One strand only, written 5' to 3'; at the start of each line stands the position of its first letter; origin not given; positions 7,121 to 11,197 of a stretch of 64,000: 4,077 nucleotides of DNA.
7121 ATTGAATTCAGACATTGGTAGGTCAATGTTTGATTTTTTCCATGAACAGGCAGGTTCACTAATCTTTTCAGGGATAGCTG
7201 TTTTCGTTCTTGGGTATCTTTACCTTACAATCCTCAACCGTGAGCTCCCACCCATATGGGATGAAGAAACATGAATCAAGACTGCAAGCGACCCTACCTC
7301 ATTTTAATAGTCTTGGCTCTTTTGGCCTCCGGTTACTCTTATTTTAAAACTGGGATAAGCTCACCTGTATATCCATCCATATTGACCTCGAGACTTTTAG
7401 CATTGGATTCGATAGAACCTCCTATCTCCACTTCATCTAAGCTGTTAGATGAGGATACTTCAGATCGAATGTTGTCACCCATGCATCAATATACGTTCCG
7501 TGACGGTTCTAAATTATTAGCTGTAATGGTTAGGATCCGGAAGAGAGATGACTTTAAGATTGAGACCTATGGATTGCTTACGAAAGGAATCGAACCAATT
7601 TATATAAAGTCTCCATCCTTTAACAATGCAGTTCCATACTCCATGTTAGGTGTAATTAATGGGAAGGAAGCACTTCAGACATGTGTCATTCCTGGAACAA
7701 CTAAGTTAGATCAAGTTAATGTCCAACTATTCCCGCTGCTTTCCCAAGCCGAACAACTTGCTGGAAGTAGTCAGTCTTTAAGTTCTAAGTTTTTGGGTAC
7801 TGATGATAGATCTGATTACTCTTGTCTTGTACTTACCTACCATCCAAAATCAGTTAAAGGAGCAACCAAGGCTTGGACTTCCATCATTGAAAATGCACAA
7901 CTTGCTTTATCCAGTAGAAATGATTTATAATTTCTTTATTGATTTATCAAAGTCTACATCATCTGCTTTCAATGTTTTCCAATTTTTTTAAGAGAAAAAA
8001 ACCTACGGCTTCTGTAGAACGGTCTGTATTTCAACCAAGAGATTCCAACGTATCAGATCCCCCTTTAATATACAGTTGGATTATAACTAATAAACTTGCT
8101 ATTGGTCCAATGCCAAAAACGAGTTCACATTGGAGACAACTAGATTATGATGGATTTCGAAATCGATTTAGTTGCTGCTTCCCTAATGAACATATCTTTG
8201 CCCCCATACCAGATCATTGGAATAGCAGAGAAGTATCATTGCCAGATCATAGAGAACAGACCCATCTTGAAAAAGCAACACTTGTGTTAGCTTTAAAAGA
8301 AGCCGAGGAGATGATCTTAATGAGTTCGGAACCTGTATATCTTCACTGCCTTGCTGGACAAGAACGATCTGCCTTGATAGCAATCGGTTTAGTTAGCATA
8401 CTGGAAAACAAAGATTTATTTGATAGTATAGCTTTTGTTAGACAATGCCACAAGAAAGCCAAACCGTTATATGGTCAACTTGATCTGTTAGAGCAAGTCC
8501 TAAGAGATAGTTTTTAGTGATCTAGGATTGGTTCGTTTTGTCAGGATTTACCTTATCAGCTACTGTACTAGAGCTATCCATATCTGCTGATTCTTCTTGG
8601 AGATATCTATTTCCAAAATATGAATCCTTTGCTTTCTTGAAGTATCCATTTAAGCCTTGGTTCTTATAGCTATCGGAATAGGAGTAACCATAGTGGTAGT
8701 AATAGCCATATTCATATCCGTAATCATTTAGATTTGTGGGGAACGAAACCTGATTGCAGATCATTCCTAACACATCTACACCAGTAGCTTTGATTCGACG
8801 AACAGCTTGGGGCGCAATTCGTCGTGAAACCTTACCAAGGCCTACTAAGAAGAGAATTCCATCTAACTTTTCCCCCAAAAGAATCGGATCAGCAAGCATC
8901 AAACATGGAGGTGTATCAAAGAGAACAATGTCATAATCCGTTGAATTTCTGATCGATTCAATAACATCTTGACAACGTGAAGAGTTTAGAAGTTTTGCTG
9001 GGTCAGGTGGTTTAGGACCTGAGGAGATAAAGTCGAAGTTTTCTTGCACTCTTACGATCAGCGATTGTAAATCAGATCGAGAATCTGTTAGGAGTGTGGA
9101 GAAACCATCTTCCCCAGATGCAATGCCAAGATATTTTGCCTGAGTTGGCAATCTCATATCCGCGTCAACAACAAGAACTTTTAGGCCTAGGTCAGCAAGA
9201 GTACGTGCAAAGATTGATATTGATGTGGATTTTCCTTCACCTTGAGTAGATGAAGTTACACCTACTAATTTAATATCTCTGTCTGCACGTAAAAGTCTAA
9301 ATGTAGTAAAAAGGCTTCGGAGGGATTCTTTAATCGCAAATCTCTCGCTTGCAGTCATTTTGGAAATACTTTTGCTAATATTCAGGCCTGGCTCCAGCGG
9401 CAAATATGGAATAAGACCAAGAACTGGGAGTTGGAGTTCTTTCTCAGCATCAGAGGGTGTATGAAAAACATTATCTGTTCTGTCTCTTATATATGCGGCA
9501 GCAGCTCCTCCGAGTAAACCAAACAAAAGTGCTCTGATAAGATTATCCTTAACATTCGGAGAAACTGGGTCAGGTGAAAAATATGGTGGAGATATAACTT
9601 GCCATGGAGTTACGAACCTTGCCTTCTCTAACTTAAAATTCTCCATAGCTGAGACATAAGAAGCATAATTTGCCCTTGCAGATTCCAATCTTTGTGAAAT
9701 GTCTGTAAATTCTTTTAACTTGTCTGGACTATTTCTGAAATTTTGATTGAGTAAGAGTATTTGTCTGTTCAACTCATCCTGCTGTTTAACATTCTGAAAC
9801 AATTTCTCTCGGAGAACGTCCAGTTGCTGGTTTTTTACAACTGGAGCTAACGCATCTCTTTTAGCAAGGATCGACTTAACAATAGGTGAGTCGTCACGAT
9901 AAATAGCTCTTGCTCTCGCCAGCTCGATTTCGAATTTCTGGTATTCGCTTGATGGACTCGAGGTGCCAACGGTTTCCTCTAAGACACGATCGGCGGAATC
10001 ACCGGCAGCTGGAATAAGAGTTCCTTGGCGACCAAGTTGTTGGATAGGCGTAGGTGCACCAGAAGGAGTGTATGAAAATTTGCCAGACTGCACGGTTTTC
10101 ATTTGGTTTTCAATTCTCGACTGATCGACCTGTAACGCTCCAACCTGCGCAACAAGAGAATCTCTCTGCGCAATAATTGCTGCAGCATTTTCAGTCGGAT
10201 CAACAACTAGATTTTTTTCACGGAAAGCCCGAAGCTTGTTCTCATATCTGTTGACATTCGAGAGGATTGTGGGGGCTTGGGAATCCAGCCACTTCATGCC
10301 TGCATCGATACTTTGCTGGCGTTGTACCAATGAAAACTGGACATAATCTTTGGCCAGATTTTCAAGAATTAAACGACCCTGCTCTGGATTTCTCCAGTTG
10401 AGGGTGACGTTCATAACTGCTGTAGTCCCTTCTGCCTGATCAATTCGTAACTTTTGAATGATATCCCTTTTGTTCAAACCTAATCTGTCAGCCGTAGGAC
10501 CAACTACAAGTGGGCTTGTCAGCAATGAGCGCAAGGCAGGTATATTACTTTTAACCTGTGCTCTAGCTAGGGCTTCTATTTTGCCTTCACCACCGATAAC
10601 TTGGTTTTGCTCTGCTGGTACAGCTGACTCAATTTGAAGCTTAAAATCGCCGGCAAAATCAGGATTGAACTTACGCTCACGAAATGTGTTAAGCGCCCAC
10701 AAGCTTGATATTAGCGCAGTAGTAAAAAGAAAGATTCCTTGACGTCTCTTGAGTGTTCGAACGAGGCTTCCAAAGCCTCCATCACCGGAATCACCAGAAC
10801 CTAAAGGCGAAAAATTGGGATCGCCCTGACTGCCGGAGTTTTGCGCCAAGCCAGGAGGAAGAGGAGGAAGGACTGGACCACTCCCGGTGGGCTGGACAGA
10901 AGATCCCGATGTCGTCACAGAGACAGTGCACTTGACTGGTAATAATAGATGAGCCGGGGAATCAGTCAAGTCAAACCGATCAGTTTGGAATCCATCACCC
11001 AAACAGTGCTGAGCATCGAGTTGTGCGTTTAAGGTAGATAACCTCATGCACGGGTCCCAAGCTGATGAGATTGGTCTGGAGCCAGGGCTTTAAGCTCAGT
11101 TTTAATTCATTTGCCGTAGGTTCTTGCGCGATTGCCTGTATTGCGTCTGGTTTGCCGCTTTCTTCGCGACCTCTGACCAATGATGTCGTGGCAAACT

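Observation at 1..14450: More than 14 kb low-GC island dedicated to surface polysaccharide export in a high-GC picocyanobacterial chromosome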

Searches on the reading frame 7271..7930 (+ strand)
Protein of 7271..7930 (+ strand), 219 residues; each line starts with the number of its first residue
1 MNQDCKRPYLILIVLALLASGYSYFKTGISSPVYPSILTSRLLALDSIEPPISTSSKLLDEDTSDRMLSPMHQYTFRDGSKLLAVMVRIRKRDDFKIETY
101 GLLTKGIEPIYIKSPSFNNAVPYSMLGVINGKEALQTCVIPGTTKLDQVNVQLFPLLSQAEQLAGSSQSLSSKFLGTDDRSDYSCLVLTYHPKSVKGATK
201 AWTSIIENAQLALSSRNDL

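Call 3: search_protein_families(library=pfam, proteins=[window:7271-7930:+])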
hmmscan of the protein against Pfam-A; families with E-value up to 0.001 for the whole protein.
window:7271-7930:+ (219 aa): 0 families

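Call 5: search_protein_families(library=ncbifam, proteins=[window:7271-7930:+], max_evalue=0.01)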
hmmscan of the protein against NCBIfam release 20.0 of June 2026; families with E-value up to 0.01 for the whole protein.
window:7271-7930:+ (219 aa): 0 families

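Call 18: search_protein_families(library=pfam, proteins=[window:7271-7930:+], max_evalue=5)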
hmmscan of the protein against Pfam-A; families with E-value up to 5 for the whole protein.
window:7271-7930:+ (219 aa): 0 families

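Call 68: search_solved_structures(query=window:7271-7930:+, max_evalue=5)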
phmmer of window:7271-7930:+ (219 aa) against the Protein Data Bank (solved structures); distinct sequences matched with E-value up to 5: 2.
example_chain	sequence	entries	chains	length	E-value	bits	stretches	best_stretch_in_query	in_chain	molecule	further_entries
8jj5_B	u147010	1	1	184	0.73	12.8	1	10-46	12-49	Uroplakin 2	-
3pu5_A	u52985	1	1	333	0.79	12.7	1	154-208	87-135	extracellular solute-binding protein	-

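Call 79: search_protein_representatives(protein=window:7271-7930:+)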
Query: 219 residues. Proteins with E-value up to 0.001 (for the whole library): 14; up to 1e-10: 10; up to 1e-30: 9. The best 14 are listed.
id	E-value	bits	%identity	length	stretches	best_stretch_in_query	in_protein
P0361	1.0e-75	270.3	61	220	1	6-216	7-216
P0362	3.7e-51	190.1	46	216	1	5-212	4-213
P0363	5.0e-48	179.9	49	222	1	8-213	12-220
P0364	1.9e-45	171.4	45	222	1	8-214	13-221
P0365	2.3e-45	171.2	45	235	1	9-214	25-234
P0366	7.5e-45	169.5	43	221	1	9-213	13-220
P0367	8.8e-42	159.5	47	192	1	29-212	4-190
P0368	1.2e-38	149.3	38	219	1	6-213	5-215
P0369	4.8e-36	140.8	35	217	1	2-207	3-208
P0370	7.5e-28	114.0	54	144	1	86-208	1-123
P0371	3.4e-07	46.6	37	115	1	7-84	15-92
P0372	1.1e-06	44.9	26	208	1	15-215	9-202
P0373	2.1e-04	37.5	26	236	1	62-211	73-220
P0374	5.3e-04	36.2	45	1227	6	157-200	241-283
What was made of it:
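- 7271..7930 (+): 219-aa partner of the exosortase, from a narrow lineage-restricted family. Possibly a divergent relative of the cyanoexosortase-A-associated protein. Only 14 cluster representatives match among 1.84 billion proteins (call 79).
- Closest known: Exosortase / PEP-CTERM EPS loci. Different: The partner family is tiny, with 14 representatives (call 79).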

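Call 81: search_protein_families(library=ncbifam, alignment_id=A1, max_evalue=1)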
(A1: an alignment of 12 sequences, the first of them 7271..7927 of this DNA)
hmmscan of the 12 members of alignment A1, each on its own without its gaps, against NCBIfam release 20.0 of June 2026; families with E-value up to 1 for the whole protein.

A. member 1, window:7271-7927:+ (219 aa): 1 family
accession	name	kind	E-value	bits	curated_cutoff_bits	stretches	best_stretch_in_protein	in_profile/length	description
TIGR03299.1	LGT_TIGR03299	subfamily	0.032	13.4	110.7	1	51-107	56-112/312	phage/plasmid-like protein TIGR03299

B. families by the number of members that match (of 12 scanned): 3 families
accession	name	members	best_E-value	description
NF011184.0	PRK14590.1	2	0.11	16S rRNA-processing protein RimM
TIGR04153.1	cyanosortA_assc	1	0.003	cyanoexosortase A system-associated protein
TIGR03299.1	LGT_TIGR03299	1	0.032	phage/plasmid-like protein TIGR03299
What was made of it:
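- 7271..7930 (+): One family member hits TIGR04153 at E = 0.003 (call 81).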

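Call 82: search_solved_structures(query=A1, max_evalue=5)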
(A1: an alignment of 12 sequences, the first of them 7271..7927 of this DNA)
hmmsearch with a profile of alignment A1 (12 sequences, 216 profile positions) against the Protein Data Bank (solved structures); distinct sequences matched with E-value up to 5: 0.
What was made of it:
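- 7271..7930 (+): A profile search of the PDB found nothing (call 82).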

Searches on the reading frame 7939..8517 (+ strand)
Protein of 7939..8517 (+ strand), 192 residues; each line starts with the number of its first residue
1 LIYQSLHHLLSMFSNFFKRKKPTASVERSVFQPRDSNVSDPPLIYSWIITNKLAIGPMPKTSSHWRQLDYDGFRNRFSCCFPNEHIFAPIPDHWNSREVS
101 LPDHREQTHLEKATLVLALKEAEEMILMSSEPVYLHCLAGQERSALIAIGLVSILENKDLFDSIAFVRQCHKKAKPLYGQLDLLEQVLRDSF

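Call 3: search_protein_families(library=pfam, proteins=[window:7939-8517:+])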
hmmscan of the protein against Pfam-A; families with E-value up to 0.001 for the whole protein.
window:7939-8517:+ (192 aa): 0 families

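Call 5: search_protein_families(library=ncbifam, proteins=[window:7939-8517:+], max_evalue=0.01)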
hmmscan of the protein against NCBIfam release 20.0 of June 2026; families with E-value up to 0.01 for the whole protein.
window:7939-8517:+ (192 aa): 0 families

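Call 18: search_protein_families(library=pfam, proteins=[window:7939-8517:+], max_evalue=5)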
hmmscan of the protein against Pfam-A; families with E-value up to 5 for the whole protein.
window:7939-8517:+ (192 aa): 3 families
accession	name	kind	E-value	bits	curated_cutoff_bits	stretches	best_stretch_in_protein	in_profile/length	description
PF00782.25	DSPc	-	0.0014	18.9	33.5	1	127-176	70-119/133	Dual specificity phosphatase, catalytic domain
PF00102.32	Y_phosphatase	-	0.1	12.7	20.9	1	117-169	156-210/234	Protein-tyrosine phosphatase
PF22785.1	Tc-R-P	-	0.21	12.6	27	1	124-148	73-98/106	Polymorphic toxin system, DSP-PTPase phosphatase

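Call 19: search_solved_structures(query=window:7939-8517:+, max_evalue=1, show_alignments=1)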
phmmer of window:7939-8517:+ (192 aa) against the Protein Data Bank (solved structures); distinct sequences matched with E-value up to 1: 11.
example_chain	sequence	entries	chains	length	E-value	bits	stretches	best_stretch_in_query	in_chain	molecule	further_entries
2gwo_A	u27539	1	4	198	0.055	16.2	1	132-184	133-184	Dual specificity protein phosphatase 13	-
2pq5_A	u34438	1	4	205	0.059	16.1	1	132-184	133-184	Dual specificity protein phosphatase 13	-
4yr8_G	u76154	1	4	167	0.066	16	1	129-181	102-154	Dual specificity protein phosphatase 16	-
9e9l_A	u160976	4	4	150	0.097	15.5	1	125-187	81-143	ShufPTP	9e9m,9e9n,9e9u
8i7o_J2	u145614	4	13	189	0.29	13.9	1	130-179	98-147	Dual specificity phosphatase 21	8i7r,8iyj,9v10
4jmk_A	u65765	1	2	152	0.6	12.9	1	126-182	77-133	Dual specificity protein phosphatase 8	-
4dou_A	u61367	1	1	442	0.65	12.8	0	66-88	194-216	Adiponectin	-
3s4o_A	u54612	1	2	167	0.8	12.5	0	130-174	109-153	Protein tyrosine phosphatase-like protein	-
8otz_k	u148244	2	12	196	0.83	12.4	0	129-179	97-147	Dual specificity phosphatase 21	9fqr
5z5b_A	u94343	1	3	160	0.85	12.4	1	114-186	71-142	Protein-tyrosine phosphatase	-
3rgo_A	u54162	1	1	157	0.91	12.3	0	131-185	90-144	Protein-tyrosine phosphatase mitochondrial 1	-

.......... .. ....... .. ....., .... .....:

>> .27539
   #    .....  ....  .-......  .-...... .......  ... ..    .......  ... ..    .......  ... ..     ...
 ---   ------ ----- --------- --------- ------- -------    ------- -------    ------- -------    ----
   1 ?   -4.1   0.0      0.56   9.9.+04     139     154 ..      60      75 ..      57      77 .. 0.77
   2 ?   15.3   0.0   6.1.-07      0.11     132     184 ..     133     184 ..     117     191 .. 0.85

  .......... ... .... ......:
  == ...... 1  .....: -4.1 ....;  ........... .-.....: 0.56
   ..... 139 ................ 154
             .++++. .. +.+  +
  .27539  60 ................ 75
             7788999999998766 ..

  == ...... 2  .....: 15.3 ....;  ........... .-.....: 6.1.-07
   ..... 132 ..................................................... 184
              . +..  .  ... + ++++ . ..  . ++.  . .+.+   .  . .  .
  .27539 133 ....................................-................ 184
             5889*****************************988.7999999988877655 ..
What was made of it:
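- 7939..8517 (+): Putative Cys-based (CX5R) protein phosphatase, candidate partner of the BY-kinase. The true start is probably 7972. Sub-threshold hits to DSPc (E = 1.4e-3) and to DUSP structures (E = 0.05-0.1) (calls 18, 19).
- Closest known: Wzx/Wzy-dependent group-1-capsule / colanic-acid-type assembly with Wza-Wzb-Wzc. Different: The phosphatase resembles dual-specificity/classical PTPs rather than the LMW-PTP Wzb, and only weakly (calls 18-19).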

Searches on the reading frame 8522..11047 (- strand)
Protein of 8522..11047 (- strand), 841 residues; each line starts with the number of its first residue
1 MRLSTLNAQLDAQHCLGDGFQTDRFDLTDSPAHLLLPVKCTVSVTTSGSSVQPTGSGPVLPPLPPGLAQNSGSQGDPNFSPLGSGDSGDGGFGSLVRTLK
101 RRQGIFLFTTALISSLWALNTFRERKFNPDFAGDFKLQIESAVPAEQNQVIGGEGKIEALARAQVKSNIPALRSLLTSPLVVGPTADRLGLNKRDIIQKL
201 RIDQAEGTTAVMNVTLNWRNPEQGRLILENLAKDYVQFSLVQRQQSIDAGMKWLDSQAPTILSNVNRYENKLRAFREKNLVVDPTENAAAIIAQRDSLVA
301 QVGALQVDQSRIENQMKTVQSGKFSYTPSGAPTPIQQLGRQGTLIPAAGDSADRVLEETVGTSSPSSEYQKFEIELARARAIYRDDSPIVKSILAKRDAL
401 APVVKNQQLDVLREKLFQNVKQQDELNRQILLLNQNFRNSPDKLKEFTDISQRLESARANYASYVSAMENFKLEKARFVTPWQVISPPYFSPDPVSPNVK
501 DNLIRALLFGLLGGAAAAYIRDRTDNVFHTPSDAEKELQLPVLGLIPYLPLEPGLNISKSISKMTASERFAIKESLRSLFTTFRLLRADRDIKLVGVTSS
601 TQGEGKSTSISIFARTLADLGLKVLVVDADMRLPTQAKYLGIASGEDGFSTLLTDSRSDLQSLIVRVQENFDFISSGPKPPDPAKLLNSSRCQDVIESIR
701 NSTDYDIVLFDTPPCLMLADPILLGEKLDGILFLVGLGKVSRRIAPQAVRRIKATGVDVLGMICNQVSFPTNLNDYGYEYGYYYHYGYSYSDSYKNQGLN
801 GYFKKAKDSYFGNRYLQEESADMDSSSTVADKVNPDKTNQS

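Call 3: search_protein_families(library=pfam, proteins=[window:8522-11047:-])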
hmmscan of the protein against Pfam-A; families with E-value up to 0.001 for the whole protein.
window:8522-11047:- (841 aa): 3 families
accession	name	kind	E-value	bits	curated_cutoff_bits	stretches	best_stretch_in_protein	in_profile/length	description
PF13614.12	AAA_31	-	1.7e-09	38.3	27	1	594-718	3-131/177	AAA domain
PF10609.15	ParA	-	2.2e-06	27.7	27.1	1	594-769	5-177/246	NUBPL iron-transfer P-loop NTPase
PF01656.29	CbiA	-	5.1e-06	26.9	25.4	1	597-767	3-83/125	CobQ/CobB/MinD/ParA nucleotide binding domain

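Call 5: search_protein_families(library=ncbifam, proteins=[window:8522-11047:-], max_evalue=0.01)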
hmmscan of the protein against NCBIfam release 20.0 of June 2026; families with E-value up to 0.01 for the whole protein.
window:8522-11047:- (841 aa): 15 families
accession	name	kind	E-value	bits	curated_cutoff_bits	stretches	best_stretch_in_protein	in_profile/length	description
NF007350.0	PRK09841.1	equivalog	1.6e-37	129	1248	2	573-792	512-724/726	tyrosine-protein kinase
NF008568.0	PRK11519.1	equivalog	1.1e-35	123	1068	2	432-788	357-715/720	tyrosine-protein kinase Wzc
TIGR01007.1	eps_fam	subfamily_domain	2.4e-35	121.9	108.05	1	575-787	2-204/204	polysaccharide biosynthesis tyrosine autokinase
TIGR01005.1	eps_transp_fam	subfamily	9.7e-30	103.4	411.7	2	563-789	517-738/754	exopolysaccharide transport protein family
TIGR03018.1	pepcterm_TyrKin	hypoth_equivalog_domain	1.9e-25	89.4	230.65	1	589-765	32-207/207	XrtA-associated tyrosine autokinase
TIGR03029.1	EpsG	equivalog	1.1e-20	74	313.8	1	573-766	84-274/274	chain length determinant protein tyrosine kinase EpsG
TIGR03007.1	pepcterm_ChnLen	equivalog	8.5e-16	57.2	278.85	1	207-549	119-463/498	XrtA system polysaccharide chain length determinant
TIGR01006.1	polys_exp_MPA1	subfamily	3.4e-09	36.5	296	1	391-547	81-222/226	CspC family polysaccharide chain length determinant protein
TIGR01969.1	minD_arch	subfamily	2e-06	27.1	201.75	1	595-767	3-170/251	cell division ATPase MinD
TIGR01010.1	BexC_CtrB_KpsE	subfamily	2.8e-06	26.7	437.5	0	371-512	225-345/362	polysaccharide export inner-membrane protein, BexC/CtrB/KpsE family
TIGR03017.1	EpsF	equivalog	4.1e-06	25.8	422.75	1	199-546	122-443/444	chain length determinant protein EpsF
NF047398.1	AAA_KGGVGR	domain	0.00092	19.6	90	1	603-643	13-53/190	KGGVGR-motif variant AAA ATPase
TIGR01968.1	minD_bact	equivalog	0.0024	17.3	212.9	1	594-642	3-51/261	septum site-determining protein MinD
NF041546.1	ParA_partition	equivalog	0.0089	15.6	180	0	597-633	4-40/203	ParA family partition ATPase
TIGR03453.1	partition_RepA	equivalog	0.0092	14.9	348.45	0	586-630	98-142/387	plasmid partitioning protein RepA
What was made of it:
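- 8522..11047 (-): Wzc-like polysaccharide co-polymerase / BY tyrosine autokinase. The N-terminal 40-odd residues are doubtful. TIGR01007 at 121.9 bits (cut-off 108) (call 5).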

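Call 20: find_related_loci(query=window:8522-11047:-, collection=metagenome_contigs, flank=10000)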
Query window:8522-11047:- (841 aa) in metagenome_contigs; peptide patterns used: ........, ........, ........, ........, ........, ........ (x = any residue, [..] = any of these).
202 stretches matched a pattern; 95 encode a relative of the query (tblastn E <= 1e-3); the best 80 are kept; 80 distinct loci.
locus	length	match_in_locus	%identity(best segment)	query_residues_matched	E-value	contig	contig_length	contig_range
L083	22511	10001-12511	92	4-841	0e+0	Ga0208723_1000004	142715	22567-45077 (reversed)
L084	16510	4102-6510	67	44-840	0e+0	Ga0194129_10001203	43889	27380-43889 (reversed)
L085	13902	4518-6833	69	44-817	0e+0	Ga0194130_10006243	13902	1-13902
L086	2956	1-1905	80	195-829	0e+0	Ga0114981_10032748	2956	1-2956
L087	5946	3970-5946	74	18-681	0e+0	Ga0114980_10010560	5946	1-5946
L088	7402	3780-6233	55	12-822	0e+0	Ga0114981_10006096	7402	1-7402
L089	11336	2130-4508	55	44-822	0e+0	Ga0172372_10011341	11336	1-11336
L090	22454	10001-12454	55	12-822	0e+0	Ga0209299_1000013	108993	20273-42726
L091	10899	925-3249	58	42-811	0e+0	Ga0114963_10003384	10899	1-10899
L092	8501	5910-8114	58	96-821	0e+0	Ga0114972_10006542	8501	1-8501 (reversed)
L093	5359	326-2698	55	44-820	0e+0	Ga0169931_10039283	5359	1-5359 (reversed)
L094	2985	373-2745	56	43-821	0e+0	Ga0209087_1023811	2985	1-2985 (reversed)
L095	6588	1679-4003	58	42-811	0e+0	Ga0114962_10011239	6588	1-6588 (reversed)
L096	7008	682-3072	55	40-821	0e+0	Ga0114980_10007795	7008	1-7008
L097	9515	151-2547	55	43-821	0e+0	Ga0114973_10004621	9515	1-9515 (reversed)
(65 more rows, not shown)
